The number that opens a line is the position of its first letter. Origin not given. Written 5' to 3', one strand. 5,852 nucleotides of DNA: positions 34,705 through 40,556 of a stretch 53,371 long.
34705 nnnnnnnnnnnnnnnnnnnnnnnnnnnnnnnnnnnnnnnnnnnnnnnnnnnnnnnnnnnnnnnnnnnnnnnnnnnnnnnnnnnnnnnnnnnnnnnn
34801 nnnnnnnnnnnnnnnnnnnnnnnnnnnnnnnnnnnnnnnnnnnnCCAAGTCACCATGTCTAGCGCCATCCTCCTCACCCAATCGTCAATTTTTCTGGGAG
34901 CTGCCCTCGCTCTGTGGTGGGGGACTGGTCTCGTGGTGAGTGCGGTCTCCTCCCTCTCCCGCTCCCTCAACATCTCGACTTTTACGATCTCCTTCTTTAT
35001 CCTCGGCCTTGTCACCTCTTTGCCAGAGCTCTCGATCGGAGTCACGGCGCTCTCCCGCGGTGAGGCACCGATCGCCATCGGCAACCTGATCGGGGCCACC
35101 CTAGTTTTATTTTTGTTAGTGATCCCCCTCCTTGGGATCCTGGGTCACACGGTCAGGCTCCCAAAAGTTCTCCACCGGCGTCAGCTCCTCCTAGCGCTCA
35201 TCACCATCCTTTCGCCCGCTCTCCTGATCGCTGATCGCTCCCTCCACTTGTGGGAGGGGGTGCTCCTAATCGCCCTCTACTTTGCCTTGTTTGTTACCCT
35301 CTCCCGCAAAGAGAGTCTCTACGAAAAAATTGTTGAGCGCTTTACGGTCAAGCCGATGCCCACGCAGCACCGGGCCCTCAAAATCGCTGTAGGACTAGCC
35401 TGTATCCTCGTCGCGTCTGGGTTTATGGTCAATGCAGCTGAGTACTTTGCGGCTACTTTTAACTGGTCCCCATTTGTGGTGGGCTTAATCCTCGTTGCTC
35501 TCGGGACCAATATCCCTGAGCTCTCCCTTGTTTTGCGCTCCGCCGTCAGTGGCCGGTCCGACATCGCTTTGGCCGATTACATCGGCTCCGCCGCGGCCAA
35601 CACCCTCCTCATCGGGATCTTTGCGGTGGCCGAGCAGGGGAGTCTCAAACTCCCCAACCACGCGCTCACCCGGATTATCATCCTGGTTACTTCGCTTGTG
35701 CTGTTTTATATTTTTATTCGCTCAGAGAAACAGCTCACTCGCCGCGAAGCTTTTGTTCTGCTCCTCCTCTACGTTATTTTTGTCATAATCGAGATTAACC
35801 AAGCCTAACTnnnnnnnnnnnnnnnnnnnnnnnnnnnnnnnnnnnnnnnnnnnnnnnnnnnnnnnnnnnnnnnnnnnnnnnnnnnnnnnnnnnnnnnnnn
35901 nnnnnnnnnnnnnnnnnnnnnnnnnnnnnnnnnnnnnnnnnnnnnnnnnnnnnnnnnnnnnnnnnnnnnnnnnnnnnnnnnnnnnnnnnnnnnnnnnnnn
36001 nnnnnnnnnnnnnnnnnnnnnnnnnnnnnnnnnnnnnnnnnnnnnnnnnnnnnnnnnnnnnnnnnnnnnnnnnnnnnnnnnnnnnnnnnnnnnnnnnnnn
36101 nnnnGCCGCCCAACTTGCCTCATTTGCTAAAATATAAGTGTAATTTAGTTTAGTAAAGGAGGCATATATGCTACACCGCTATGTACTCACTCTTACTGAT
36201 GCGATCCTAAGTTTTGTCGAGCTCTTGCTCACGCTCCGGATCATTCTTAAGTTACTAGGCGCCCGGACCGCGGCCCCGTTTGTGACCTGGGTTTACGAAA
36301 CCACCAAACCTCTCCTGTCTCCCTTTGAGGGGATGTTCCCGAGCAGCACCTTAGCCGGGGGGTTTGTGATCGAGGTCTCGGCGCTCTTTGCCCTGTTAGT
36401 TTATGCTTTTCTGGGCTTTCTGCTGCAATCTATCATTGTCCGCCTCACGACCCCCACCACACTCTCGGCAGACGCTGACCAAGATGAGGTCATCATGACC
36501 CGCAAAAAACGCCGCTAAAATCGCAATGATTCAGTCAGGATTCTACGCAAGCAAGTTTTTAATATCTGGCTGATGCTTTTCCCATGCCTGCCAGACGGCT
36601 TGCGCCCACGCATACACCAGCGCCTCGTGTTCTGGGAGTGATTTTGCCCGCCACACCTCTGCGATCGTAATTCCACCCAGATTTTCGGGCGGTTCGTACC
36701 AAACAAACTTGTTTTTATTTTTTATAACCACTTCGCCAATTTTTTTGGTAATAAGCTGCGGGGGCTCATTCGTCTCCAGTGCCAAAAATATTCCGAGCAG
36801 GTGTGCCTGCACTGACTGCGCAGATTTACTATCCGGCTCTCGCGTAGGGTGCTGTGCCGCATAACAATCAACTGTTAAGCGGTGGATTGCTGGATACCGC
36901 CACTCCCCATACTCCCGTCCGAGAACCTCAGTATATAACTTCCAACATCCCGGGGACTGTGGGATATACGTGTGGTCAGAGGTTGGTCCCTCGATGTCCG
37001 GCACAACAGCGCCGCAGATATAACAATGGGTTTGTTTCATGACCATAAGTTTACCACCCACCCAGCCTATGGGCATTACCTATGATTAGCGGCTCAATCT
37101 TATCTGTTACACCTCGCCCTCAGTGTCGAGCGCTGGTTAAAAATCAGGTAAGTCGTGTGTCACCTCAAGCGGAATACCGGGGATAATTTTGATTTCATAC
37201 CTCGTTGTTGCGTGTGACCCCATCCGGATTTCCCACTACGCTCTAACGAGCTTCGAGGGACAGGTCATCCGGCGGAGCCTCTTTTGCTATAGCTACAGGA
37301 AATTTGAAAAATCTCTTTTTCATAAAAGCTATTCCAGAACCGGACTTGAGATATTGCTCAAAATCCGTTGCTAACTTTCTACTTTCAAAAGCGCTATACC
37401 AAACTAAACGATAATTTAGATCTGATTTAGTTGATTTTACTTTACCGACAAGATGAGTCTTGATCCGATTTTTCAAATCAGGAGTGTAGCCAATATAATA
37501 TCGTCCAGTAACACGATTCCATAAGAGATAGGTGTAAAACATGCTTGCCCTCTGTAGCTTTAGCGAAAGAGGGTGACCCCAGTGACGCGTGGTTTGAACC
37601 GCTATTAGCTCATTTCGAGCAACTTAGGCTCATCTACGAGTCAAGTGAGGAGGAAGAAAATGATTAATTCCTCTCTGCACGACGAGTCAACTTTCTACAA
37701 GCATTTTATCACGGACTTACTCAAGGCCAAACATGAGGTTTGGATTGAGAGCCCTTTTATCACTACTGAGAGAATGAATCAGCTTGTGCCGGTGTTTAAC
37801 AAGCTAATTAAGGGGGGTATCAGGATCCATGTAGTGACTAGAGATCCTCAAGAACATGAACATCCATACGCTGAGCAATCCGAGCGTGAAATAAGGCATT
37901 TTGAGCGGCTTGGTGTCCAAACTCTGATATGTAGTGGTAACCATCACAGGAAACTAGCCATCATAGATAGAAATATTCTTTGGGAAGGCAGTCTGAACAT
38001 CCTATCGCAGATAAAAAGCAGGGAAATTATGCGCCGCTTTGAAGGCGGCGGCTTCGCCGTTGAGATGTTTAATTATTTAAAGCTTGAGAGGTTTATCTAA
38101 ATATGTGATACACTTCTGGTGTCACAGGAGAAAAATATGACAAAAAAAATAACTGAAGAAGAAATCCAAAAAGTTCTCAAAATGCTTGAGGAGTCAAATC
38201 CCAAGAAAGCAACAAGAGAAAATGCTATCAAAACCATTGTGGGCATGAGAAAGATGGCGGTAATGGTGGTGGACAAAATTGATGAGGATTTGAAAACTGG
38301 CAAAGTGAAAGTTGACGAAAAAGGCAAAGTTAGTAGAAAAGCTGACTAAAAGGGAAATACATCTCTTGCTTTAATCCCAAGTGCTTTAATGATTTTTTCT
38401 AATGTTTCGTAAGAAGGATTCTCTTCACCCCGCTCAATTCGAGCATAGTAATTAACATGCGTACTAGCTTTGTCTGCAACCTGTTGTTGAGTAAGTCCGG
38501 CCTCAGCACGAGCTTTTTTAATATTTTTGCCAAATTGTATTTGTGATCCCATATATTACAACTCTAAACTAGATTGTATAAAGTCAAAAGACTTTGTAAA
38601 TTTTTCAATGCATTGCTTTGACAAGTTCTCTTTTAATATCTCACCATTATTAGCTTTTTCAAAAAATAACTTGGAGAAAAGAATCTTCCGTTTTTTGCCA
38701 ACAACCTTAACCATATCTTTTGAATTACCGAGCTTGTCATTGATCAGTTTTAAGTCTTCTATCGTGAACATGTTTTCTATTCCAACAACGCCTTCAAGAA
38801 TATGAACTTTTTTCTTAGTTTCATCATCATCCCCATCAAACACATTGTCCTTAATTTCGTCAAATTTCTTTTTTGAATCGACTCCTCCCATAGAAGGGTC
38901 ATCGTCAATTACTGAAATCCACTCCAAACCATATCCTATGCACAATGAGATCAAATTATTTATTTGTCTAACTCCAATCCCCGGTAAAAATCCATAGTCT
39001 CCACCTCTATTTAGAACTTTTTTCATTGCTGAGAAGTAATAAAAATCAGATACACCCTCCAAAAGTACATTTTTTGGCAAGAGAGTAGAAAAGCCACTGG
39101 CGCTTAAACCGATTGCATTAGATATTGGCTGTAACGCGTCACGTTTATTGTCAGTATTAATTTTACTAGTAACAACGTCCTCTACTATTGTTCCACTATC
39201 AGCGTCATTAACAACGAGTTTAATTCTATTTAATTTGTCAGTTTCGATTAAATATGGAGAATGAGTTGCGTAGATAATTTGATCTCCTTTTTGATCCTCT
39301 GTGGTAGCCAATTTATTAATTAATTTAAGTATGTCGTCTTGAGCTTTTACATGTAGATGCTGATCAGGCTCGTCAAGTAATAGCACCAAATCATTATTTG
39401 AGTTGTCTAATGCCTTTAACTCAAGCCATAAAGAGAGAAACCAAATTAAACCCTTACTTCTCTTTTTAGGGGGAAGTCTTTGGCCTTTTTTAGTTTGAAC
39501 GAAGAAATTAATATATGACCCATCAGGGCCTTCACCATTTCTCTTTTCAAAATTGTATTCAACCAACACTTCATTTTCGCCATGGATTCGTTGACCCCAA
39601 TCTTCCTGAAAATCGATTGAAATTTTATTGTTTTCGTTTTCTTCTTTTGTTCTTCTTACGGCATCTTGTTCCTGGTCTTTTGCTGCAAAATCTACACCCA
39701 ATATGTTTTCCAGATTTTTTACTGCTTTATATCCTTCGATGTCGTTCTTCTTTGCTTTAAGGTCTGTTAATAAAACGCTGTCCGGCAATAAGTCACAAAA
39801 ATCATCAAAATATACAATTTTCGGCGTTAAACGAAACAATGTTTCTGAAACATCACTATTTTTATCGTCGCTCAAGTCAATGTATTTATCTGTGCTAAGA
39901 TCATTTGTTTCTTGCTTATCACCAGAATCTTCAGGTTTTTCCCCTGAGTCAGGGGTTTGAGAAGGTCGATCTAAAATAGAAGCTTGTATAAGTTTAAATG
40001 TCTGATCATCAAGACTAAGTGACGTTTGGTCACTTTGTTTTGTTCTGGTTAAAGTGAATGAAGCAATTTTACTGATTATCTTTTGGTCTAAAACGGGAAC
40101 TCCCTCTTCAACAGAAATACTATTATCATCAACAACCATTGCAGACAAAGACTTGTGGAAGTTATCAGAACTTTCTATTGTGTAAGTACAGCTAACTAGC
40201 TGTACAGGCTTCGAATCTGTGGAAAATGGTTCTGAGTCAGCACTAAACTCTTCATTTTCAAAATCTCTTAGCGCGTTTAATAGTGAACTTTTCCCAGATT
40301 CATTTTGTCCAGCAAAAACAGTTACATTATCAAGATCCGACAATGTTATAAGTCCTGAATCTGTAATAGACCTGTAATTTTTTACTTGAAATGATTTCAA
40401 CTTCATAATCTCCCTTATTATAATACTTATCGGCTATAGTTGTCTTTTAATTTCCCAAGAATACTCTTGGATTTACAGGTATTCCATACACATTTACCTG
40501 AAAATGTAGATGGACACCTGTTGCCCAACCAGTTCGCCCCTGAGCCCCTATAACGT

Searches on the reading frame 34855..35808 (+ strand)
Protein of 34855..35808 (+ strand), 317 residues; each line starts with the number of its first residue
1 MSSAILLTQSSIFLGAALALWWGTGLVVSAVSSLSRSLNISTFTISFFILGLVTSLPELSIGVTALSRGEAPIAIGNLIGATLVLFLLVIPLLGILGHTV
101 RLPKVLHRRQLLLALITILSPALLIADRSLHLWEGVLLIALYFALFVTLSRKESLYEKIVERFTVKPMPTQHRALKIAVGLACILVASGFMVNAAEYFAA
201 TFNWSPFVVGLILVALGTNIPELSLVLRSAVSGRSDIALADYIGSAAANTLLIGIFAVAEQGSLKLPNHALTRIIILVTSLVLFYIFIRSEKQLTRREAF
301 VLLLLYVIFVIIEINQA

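Call 11: search_protein_families(library=pfam, max_evalue=0.01, proteins=[window:34855-35808:+])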
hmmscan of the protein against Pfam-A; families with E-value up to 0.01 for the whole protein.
window:34855-35808:+ (317 aa): 1 family
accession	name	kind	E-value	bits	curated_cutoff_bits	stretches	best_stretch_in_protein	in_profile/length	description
PF01699.29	Na_Ca_ex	-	1.3e-45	155.4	24.9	2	177-312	6-148/151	Sodium/calcium exchanger protein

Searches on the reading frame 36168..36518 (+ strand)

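Call 11: search_protein_families(library=pfam, max_evalue=0.01, proteins=[window:36168-36518:+])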
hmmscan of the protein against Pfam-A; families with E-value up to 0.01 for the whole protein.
window:36168-36518:+ (116 aa): 1 family
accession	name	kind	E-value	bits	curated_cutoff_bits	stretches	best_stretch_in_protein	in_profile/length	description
PF02325.22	YGGT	-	2.8e-09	37.7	27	1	13-85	3-69/70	YGGT family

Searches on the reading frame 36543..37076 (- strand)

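Call 11: search_protein_families(library=pfam, max_evalue=0.01, proteins=[window:36543-37076:-])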
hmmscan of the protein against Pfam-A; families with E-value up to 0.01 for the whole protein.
window:36543-37076:- (177 aa): 1 family
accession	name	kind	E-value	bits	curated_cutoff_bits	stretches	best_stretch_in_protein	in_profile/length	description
PF19371.4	DUF5946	-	1.2e-32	113.8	28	1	17-166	2-141/141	Family of unknown function (DUF5946)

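Call 43: search_protein_families(library=padloc, max_evalue=0.001, proteins=[window:36543-37076:-])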
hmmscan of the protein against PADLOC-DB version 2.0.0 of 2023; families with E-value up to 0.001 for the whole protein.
window:36543-37076:- (177 aa): 0 families

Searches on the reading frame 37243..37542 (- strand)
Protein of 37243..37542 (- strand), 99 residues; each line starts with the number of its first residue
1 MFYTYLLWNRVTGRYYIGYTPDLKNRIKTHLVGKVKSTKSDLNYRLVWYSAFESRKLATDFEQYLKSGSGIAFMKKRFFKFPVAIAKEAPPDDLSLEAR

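Call 11: search_protein_families(library=pfam, max_evalue=0.01, proteins=[window:37243-37542:-])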
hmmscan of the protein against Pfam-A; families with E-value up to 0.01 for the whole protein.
window:37243-37542:- (99 aa): 1 family
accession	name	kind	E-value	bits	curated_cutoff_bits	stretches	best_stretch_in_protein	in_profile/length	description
PF01541.30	GIY-YIG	-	4.2e-14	53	22.6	1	1-67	1-70/78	GIY-YIG catalytic domain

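Call 43: search_protein_families(library=padloc, max_evalue=0.001, proteins=[window:37243-37542:-])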
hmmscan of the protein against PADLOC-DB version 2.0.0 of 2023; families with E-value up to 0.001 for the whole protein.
window:37243-37542:- (99 aa): 0 families

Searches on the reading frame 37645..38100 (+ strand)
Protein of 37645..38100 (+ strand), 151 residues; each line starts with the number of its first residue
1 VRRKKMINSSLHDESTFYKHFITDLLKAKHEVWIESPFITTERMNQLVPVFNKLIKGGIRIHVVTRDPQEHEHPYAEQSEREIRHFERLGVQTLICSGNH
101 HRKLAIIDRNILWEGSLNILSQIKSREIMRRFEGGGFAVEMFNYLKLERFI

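Call 11: search_protein_families(library=pfam, max_evalue=0.01, proteins=[window:37645-38100:+])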
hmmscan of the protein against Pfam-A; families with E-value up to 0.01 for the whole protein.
window:37645-38100:+ (151 aa): 1 family
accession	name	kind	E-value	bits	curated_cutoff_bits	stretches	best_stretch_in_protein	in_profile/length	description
PF13091.12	PLDc_2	-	4.1e-10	40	27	1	22-119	2-100/132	PLD-like domain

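Call 43: search_protein_families(library=padloc, max_evalue=0.001, proteins=[window:37645-38100:+])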
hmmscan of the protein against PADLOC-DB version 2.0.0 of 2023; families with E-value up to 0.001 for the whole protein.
window:37645-38100:+ (151 aa): 4 families
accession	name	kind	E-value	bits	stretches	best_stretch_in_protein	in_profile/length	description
PDLC03924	MkoC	-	1.5e-11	41.2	1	9-128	985-1107/1136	-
PDLC02614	DrmC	-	9.5e-06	23.5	1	22-119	26-120/153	DrmC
PDLC03922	MkoB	-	4.1e-05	21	0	25-64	320-359/610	-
PDLC02901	DpdK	-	5.3e-05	21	0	42-119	65-137/173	DpdK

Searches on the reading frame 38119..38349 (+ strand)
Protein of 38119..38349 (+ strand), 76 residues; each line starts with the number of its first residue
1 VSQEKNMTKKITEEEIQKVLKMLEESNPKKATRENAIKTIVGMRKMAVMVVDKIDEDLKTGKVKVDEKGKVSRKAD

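Call 11: search_protein_families(library=pfam, max_evalue=0.01, proteins=[window:38119-38349:+])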
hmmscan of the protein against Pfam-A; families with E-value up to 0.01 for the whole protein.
window:38119-38349:+ (76 aa): 1 family
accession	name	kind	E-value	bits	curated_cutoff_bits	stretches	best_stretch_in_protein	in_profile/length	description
PF18152.6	DAHP_snth_FXD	-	0.0043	17.3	27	1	7-43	5-41/67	DAHP synthase ferredoxin-like domain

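Call 43: search_protein_families(library=padloc, max_evalue=0.001, proteins=[window:38119-38349:+])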
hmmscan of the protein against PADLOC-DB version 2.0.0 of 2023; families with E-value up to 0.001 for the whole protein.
window:38119-38349:+ (76 aa): 0 families

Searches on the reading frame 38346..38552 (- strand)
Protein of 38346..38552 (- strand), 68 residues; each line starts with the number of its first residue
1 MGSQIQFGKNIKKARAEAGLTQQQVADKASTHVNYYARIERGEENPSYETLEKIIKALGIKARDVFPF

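Call 11: search_protein_families(library=pfam, max_evalue=0.01, proteins=[window:38346-38552:-])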
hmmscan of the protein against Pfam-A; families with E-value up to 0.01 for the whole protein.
window:38346-38552:- (68 aa): 4 families
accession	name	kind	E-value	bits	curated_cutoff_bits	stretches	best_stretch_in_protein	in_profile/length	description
PF01381.28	HTH_3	-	8.6e-17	61.4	23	1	11-63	1-53/55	Helix-turn-helix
PF13560.12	HTH_31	-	4.6e-12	46.5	27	1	6-61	1-57/64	Helix-turn-helix domain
PF12844.13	HTH_19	-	1.2e-11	44.7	30.2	1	8-62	1-55/64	Helix-turn-helix domain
PF13443.12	HTH_26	-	0.00011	22.8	22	1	10-66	1-58/63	Cro/C1-type HTH DNA-binding domain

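Call 43: search_protein_families(library=padloc, max_evalue=0.001, proteins=[window:38346-38552:-])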
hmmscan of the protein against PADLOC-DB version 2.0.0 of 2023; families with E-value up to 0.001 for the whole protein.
window:38346-38552:- (68 aa): 18 families
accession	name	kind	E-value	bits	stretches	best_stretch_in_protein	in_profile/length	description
PDLC03665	Control_protein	-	5e-15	53.5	1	4-66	6-69/77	control protein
PDLC02926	HTH_VI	-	5.3e-12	43.8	1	7-62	2-57/92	-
PDLC04142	capH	-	1.4e-10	40.2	1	6-63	6-63/103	capH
PDLC03668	Control_protein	-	2e-07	29.5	1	10-61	12-63/79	control protein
PDLC03664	Control_protein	-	1.6e-06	26.5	1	5-66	12-73/74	control protein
PDLC03666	Control_protein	-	2e-06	26.2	1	5-66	5-66/77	control protein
PDLC03949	RmrA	-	3.7e-06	24.1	1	10-62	6-58/363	-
PDLC03954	RmrA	-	3.7e-06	24.1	1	8-61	12-65/380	-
PDLC03947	RmrA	-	1.9e-05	21.7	1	7-59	12-64/383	-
PDLC03946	RmrA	-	4.5e-05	20.3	1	9-60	5-56/357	-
PDLC03671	Control_protein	-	9.2e-05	20.6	1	8-59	16-67/84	control protein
PDLC03953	RmrA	-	0.0001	19.7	1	6-60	5-59/373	-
PDLC03944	RmrA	-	0.00012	19.3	1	8-59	8-59/384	-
PDLC03951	RmrA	-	0.00012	19.2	1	9-62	11-64/400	-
PDLC03943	RmrA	-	0.00014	19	1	8-61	4-57/370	-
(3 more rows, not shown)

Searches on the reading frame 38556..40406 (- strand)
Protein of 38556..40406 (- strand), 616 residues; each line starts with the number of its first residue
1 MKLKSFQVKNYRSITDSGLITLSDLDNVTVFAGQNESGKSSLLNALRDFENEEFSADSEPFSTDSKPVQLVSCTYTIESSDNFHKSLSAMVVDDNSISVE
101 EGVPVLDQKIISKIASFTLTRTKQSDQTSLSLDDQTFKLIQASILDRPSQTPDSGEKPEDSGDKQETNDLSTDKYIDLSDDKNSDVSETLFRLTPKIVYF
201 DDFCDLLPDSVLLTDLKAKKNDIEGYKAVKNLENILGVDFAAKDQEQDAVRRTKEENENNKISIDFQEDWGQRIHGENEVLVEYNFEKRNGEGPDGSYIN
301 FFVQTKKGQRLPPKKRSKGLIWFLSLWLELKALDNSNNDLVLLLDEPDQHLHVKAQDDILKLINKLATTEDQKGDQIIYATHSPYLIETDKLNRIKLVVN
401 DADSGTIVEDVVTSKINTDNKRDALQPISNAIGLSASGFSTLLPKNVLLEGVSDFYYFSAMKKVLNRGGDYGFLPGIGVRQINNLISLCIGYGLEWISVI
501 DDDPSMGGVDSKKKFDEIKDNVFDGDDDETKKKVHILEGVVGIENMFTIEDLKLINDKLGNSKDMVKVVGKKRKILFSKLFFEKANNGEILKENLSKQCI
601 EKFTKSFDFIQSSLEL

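Call 11: search_protein_families(library=pfam, max_evalue=0.01, proteins=[window:38556-40406:-])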
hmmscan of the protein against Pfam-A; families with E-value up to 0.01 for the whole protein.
window:38556-40406:- (616 aa): 7 families
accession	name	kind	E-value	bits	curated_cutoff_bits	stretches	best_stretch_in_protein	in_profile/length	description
PF13175.12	AAA_15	-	1.4e-27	97.7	32.1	1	1-387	1-374/374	AAA ATPase domain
PF13304.12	AAA_21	-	4.7e-19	70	27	1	28-388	1-304/304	AAA domain, putative AbiEii toxin, Type IV TA system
PF13514.12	AAA_27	-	1.5e-05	25.1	22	1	1-49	1-49/206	AAA domain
PF11398.14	DUF2813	-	0.00014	21.8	21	0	1-47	1-43/372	Protein of unknown function (DUF2813)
PF13555.12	AAA_29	-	0.00042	20.4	27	1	3-46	1-42/61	P-loop containing region of AAA domain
PF13476.12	AAA_23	-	0.00083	20.5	27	1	7-255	3-189/201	AAA domain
PF02463.25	SMC_N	-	0.00085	19.2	40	1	3-47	2-45/220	RecF/RecN/SMC N terminal domain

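Call 43: search_protein_families(library=padloc, max_evalue=0.001, proteins=[window:38556-40406:-])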
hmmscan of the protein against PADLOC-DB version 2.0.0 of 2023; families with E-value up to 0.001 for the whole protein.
window:38556-40406:- (616 aa): 114 families (the best 25 are shown)
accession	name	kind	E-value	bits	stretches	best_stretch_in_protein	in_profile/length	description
PDLC02979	AriA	-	1.9e-26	91.8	1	1-387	1-373/373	-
PDLC02358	Old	-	1.1e-20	72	2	334-463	280-404/578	Old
PDLC02981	AriAB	-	6.6e-19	66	2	329-466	321-453/694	-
PDLC02980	AriA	-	2.7e-18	65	1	28-388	1-304/304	-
PDLC02335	AbiLi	-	1.3e-17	61.8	1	2-396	49-247/326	AbiLi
PDLC00067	GajA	-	2e-16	57.6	2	332-428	298-386/604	AAA ATPase domain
PDLC04176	HEC-01A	-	1.1e-15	55.9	2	1-132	1-132/371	-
PDLC04182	HEC-01A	-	3.2e-15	54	2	2-47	3-52/406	-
PDLC03878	NsnB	-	3.8e-15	54.5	1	3-393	2-287/345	-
PDLC00096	GajA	-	6.1e-14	49.7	1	330-408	278-358/630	AAA ATPase domain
PDLC00091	GajA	-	6.7e-14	49.6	2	328-420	284-373/627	AAA ATPase domain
PDLC00065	GajA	-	1e-13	49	2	1-184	1-172/670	AAA ATPase domain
PDLC00093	GajA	-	1.7e-13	48.2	2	1-64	1-61/736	AAA ATPase domain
PDLC00071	GajA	-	2.1e-13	47.9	1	340-419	275-351/588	AAA ATPase domain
PDLC00094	GajA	-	3.9e-13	46.7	2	1-61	1-57/569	AAA ATPase domain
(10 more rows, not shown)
